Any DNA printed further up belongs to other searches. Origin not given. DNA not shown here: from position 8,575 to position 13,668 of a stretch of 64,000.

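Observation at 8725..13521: Giant surface glycosidase carries tandem copies of a novel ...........-containing domain and Cys-rich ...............-CxxC repeats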

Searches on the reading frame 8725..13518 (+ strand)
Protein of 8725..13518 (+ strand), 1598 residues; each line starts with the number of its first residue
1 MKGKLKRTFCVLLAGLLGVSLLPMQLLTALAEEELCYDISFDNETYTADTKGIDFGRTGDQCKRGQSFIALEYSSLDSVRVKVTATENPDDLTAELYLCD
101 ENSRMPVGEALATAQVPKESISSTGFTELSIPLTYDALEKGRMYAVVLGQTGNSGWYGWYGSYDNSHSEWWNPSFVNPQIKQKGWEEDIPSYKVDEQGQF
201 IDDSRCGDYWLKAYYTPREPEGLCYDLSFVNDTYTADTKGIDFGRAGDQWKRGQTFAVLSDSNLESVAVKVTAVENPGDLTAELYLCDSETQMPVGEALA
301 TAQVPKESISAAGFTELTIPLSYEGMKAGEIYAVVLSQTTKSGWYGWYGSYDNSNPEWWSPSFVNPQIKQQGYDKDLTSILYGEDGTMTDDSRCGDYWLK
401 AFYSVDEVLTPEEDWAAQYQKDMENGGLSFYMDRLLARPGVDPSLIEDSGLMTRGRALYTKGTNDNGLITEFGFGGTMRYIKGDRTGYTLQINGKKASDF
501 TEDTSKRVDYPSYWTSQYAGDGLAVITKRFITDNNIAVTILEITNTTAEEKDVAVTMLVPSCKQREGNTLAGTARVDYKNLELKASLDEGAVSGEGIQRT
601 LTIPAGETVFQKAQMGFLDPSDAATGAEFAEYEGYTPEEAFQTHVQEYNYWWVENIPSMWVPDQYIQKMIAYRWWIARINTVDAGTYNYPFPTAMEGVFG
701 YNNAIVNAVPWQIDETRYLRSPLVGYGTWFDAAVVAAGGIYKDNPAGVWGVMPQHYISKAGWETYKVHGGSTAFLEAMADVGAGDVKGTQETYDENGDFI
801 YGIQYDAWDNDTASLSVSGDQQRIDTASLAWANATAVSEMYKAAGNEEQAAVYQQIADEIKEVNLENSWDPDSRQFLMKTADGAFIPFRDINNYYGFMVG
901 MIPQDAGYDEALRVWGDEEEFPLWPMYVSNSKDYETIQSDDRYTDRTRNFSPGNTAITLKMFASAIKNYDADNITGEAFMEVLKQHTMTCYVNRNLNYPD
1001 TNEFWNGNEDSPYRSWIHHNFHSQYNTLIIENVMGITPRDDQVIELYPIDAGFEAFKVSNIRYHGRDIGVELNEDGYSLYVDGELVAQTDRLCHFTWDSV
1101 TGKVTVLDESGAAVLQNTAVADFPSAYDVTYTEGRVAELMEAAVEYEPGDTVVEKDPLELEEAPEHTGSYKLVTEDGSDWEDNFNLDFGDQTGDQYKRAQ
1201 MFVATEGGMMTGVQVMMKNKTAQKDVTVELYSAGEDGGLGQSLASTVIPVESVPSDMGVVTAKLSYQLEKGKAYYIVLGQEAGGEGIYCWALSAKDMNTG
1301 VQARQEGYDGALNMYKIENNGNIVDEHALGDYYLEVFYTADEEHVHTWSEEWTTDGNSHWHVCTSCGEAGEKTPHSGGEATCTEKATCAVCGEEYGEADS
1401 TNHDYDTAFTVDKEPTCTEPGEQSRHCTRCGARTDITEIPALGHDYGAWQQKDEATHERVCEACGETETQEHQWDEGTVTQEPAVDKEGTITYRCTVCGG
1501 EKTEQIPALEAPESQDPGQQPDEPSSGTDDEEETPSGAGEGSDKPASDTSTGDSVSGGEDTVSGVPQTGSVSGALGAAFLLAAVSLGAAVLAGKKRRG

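Call 4: search_protein_families(library=pfam, proteins=[window:8725-13518:+], max_evalue=1)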
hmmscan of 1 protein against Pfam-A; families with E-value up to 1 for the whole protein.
window:8725-13518:+ (1598 aa): 3 families
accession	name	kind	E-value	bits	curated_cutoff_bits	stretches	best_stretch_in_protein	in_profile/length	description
PF22422.2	MGH1-like_GH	-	6.6e-11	42.8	27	1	774-922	129-271/356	Mannosylglycerate hydrolase MGH1-like glycoside hydrolase domain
PF06905.18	FAIM1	-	0.057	13.5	22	0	487-523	71-104/172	Fas apoptotic inhibitory molecule (FAIM1)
PF00746.26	Gram_pos_anchor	-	0.6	10.6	20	0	1566-1597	10-40/43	LPXTG cell wall anchor motif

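Call 5: search_protein_families(library=ncbifam, proteins=[window:8725-13518:+], max_evalue=1)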
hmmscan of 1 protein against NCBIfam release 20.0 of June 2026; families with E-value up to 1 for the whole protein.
window:8725-13518:+ (1598 aa): 6 families
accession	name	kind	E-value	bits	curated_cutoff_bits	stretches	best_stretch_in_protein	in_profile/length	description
NF041578.1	betaarabinsidaseHypBA2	equivalog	1.5e-115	387.3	3200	1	450-1140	125-873/1709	beta-L-arabinobiosidase HypBA2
NF041539.1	choice_anch_R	domain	2.4e-15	56.8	30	3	1192-1303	14-127/155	choice-of-anchor R domain-containing protein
NF033073.1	LPXTG_double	subfamily_domain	0.027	14.4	48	0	1563-1597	31-65/66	doubled motif LPXTG anchor domain-containing protein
TIGR01167.1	LPXTG_anchor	domain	0.2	12.4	15.9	1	1566-1597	3-33/34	LPXTG cell wall anchor domain-containing protein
NF005622.0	PRK07375.2-1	equivalog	0.21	11.7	185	1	770-854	81-166/179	putative monovalent cation/H+ antiporter subunit C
NF033846.1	Rumino_NPXTG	domain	0.62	10.4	23.5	0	1566-1595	2-29/30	NPXTG-anchored protein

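Call 9: search_solved_structures(query=window:8725-13518:+, max_evalue=0.01, show_alignments=1)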
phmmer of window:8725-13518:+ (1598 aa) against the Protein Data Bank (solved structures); distinct sequences matched with E-value up to 0.01: 2.
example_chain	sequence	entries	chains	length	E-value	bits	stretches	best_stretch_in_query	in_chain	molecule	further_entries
6m5a_A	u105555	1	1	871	2.2e-98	333.5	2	450-1009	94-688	Beta-L-arabinobiosidase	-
5mqr_A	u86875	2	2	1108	3.6e-10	41.1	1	618-1076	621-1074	Beta-L-arabinobiosidase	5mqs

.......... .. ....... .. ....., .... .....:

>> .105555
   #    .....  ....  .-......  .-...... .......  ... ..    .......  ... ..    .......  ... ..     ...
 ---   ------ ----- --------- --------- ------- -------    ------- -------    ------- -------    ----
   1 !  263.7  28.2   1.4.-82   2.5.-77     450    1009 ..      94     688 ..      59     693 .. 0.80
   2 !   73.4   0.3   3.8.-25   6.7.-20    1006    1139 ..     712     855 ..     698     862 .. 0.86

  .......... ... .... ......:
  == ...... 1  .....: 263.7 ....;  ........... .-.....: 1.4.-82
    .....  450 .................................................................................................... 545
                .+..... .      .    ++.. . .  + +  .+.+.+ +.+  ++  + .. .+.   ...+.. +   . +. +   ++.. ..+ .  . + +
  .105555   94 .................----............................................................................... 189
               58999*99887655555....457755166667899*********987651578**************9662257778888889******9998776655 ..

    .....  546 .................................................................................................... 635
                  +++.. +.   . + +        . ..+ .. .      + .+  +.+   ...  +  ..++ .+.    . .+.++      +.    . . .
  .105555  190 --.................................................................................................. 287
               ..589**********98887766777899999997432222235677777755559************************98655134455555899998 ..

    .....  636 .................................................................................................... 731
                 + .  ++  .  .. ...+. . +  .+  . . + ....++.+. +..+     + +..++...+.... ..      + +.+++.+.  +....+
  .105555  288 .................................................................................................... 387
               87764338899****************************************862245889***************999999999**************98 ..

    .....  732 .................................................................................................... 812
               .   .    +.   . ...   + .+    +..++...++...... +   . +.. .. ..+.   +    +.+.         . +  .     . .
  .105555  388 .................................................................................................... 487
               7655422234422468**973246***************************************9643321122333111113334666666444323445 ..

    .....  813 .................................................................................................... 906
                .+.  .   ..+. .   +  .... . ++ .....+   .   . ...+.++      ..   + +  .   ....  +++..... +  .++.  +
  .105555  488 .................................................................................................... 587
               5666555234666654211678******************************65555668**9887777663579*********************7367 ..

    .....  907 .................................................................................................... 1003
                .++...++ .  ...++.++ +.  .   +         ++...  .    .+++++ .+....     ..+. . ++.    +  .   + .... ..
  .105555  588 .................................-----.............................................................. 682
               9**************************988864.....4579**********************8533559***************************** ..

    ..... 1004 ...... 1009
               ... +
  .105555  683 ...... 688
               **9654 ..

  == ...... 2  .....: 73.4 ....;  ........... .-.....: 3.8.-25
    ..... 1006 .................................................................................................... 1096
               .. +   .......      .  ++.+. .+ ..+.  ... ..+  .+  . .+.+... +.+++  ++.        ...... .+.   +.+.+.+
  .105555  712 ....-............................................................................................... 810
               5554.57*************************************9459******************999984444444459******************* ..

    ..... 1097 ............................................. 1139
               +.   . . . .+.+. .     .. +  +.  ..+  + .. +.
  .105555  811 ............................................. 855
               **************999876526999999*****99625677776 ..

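Call 12: find_homologous_proteins(query=window:8725-13518:+, max_evalue=0.00001)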
Query window:8725-13518:+ (1598 aa): 34 proteins with E <= 0.00001 among 8000 candidates.
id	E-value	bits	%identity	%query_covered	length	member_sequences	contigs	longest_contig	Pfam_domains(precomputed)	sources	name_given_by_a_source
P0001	0.0e+0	3746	100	100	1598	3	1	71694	PF22422.3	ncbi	-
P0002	0.0e+0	2715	73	97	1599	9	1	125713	PF22422.3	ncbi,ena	-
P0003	0.0e+0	2154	68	84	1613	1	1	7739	PF22422.3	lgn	-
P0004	0.0e+0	1720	66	70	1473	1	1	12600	PF22422.3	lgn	-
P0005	0.0e+0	1596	61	70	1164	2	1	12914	PF22422.3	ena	-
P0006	0.0e+0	1520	53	83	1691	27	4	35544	PF13306.13,PF22422.3,PF07554.20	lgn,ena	-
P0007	0.0e+0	1484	58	70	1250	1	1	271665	PF22422.3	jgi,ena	jgi:hypothetical protein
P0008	0.0e+0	1458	50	84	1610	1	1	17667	PF22422.3,PF07554.20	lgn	-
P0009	0.0e+0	1444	51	85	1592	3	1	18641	PF00395.26,PF22422.3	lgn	-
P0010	0.0e+0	1441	51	84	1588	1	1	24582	PF22422.3,PF07554.20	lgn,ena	-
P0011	0.0e+0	1440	57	70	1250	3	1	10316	PF22422.3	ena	-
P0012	0.0e+0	1428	66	58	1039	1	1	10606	PF22422.3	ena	-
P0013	0.0e+0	1406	49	84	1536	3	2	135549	PF22422.3,PF07554.20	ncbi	ncbi:hypothetical protein M2148_001587 [Lachnospiraceae bacterium PF1-4]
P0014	0.0e+0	1327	62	60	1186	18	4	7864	PF00404.25,PF22422.3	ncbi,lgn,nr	ncbi:MAG TPA: dockerin type I repeat-containing protein [Firmicutes bacterium]|nr:dockerin type I re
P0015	4.8e-242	825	39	59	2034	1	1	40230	PF13287.13,PF13290.14,PF00395.26,PF22422.3,PF07554.20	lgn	-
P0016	8.2e-133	463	37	45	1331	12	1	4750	PF07532.18,PF00754.32,PF22633.4,PF24135.2,PF22422.3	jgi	jgi:hypothetical protein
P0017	9.7e-129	449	36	45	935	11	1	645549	PF00754.32,PF22633.4,PF22422.3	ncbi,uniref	ncbi:discoidin domain-containing protein [Lentzea sp. NPDC005914]|uniref:discoidin domain-containing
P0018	6.0e-127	443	36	45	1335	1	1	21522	PF07532.18,PF00754.32,PF22633.4,PF22422.3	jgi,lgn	jgi:hypothetical protein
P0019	5.6e-118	413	35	45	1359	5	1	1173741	PF07532.18,PF00754.32,PF22352.3,PF22633.4,PF24135.2,PF22422.3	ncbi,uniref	ncbi:galactose-binding domain-containing protein [Glycomyces rhizosphaerae]|uniref:Discoidin domain-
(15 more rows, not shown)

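Call 44: list_cluster_members(proteins=[P0001, P0002, P0013])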
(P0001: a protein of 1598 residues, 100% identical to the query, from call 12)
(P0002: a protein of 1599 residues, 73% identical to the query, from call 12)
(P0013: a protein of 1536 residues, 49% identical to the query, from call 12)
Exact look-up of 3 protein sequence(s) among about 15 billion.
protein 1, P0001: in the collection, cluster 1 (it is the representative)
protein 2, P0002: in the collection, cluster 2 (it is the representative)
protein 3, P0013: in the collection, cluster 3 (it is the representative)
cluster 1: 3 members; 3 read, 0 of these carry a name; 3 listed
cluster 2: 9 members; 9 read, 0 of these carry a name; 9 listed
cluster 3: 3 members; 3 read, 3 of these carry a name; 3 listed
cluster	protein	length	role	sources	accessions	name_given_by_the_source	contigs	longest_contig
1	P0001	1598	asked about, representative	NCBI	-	-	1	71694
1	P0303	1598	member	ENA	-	-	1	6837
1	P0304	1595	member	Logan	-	-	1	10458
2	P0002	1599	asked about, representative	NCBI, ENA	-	-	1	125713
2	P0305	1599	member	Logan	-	-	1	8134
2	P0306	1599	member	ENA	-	-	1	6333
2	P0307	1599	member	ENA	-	-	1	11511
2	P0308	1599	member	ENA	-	-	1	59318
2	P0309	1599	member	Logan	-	-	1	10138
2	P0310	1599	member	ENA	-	-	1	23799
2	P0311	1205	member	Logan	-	-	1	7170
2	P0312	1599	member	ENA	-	-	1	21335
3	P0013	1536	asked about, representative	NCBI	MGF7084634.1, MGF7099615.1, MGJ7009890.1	hypothetical protein M2148_001587 [Lachnospiraceae bacterium PF1-4]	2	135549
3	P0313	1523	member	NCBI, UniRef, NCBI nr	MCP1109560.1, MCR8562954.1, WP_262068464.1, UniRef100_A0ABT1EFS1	MGH1-like glycoside hydrolase domain-containing protein [Ohessyouella blattaphilus] | Mannosylglycerate hydrolase MGH1-like glycoside hydrolase domain-containing protein n=1 ... | hypothetical protein [Ohessyouella blattaphilus]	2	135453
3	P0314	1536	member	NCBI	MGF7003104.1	hypothetical protein M2149_001500 [Lachnospiraceae bacterium PFB1-21]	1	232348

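Call 45: find_encoding_contigs(protein=P0001, flank=3000, max_places=3)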
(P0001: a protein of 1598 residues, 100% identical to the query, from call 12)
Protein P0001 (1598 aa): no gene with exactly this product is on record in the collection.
